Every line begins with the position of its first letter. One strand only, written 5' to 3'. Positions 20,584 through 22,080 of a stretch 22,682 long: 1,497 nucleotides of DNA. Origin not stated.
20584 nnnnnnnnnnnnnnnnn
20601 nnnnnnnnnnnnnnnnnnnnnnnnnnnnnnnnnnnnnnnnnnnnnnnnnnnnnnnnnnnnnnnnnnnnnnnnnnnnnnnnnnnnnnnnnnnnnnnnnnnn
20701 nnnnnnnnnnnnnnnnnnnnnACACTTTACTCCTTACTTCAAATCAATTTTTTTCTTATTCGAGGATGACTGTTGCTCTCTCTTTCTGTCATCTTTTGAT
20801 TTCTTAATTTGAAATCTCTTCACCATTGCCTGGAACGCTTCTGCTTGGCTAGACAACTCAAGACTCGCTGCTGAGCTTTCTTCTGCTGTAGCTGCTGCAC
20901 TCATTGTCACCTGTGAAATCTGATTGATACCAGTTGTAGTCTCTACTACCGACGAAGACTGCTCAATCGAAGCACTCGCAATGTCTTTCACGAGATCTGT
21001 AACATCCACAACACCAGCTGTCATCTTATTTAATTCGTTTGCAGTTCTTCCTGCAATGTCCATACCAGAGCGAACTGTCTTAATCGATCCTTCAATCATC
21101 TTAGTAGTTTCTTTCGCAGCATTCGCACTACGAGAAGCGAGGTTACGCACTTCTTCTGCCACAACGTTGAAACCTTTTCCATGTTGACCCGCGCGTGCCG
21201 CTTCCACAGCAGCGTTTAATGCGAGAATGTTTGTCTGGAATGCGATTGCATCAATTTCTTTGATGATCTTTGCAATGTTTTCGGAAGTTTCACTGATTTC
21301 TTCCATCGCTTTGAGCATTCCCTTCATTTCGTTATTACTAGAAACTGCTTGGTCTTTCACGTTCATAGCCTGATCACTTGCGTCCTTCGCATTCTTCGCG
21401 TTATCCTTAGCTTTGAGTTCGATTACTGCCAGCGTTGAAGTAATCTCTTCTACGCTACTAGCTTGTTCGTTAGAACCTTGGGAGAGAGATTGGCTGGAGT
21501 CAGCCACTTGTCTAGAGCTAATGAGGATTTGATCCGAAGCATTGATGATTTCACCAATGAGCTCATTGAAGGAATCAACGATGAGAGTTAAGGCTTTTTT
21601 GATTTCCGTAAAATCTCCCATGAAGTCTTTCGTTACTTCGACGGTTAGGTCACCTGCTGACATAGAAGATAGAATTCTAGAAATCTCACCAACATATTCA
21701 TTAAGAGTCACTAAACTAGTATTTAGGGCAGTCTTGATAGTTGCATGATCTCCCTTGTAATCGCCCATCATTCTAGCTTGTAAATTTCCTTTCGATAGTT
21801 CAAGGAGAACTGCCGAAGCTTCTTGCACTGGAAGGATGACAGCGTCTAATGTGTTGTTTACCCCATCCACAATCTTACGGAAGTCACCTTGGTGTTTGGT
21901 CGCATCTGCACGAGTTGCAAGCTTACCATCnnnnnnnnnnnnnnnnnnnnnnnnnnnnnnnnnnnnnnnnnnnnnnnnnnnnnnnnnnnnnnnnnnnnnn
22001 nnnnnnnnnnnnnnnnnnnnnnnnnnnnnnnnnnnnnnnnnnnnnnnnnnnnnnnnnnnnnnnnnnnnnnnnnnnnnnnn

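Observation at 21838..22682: Near-identical 273-bp tandem repeats encoding a poly-HAMP array in the MCP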

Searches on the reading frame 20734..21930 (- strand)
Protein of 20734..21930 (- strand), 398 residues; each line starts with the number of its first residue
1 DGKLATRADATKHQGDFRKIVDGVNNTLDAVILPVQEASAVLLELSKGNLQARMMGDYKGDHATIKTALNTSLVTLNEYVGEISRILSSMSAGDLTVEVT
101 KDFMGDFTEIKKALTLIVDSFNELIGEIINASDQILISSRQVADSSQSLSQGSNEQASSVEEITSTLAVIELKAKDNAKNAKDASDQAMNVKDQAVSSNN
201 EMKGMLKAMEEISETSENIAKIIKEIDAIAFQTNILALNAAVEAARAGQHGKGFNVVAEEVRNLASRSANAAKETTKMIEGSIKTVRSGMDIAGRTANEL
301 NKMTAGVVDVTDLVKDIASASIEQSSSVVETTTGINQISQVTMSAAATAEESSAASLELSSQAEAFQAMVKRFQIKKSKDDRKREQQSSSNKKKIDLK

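Call 19: find_related_loci(query=window:20734-21930:-, collection=genome_contigs, flank=10000)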
Query window:20734-21930:- (398 aa) in genome_contigs; peptide patterns used: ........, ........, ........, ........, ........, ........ (x = any residue, [..] = any of these).
86 stretches matched a pattern; 10 encode a relative of the query (tblastn E <= 1e-3); 10 distinct loci.
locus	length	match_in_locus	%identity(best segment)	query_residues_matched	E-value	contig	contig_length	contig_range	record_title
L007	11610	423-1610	92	1-398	0e+0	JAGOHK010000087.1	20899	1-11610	MAG: Leptospiraceae bacterium isolate Go_SlAct_bin_98 Go_SlAct_9379_length_20899_cov_10.227903, whole genome shotgun seq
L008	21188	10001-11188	87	1-398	0e+0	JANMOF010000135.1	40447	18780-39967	MAG: Leptospiraceae bacterium isolate OTE_58_metabat_203 OTE_58_k141_3981752, whole genome shotgun sequence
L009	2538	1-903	95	75-375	0e+0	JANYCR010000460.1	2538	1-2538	MAG: Leptospiraceae bacterium isolate 336R_metabinner_194_sub 336R_k141_268897, whole genome shotgun sequence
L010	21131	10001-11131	57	1-377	3e-124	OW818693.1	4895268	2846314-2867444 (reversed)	metagenome genome assembly, chromosome: 1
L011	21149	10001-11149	42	1-383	8e-81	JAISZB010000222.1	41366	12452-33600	MAG: Clostridiales bacterium isolate Nc350_bin65 k119_2418632, whole genome shotgun sequence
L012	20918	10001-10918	47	83-377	2e-74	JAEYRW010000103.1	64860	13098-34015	MAG: Bacillota bacterium isolate OH_CBB_74 k127_657882, whole genome shotgun sequence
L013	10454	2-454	90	249-398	7e-61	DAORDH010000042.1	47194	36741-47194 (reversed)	MAG TPA_asm: Leptospiraceae bacterium isolate AMR_MDS_0885 NODE_351_length_47194_cov_13.335158, whole genome shotgun seq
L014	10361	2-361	88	278-398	9e-49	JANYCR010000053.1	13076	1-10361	MAG: Leptospiraceae bacterium isolate 336R_metabinner_194_sub 336R_k141_2370153, whole genome shotgun sequence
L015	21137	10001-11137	32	2-395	3e-47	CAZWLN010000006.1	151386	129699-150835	MAG TPA_asm: uncultured Hyphomicrobiales bacterium isolate binchicken_co20_189 genome assembly, contig: NODE_257_length_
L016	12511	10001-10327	42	157-268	2e-17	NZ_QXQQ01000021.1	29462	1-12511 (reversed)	Helicobacter labacensis strain L9 NODE_21_length_29462_cov_69.4884, whole genome shotgun sequence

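Call 29: find_related_loci(query=window:20734-21930:-, collection=metagenome_contigs, flank=10000)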
Query window:20734-21930:- (398 aa) in metagenome_contigs; peptide patterns used: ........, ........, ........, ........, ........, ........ (x = any residue, [..] = any of these).
102 stretches matched a pattern; 7 encode a relative of the query (tblastn E <= 1e-3); 7 distinct loci.
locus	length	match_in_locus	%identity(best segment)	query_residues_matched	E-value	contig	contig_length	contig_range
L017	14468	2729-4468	98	1-398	0e+0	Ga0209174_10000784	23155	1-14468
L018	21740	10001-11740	96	1-398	0e+0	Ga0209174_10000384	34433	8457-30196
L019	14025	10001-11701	85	1-398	0e+0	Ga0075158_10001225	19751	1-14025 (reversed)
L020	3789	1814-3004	83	1-398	0e+0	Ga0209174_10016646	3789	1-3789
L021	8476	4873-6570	85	1-397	0e+0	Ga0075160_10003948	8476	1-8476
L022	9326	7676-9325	87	1-381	0e+0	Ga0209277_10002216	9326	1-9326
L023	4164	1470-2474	40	1-380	2e-58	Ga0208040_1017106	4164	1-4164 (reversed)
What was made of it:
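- Tried and rejected: The metagenome and genome scans returned few complete orthologues: 7 and 10 loci (calls 19, 29).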
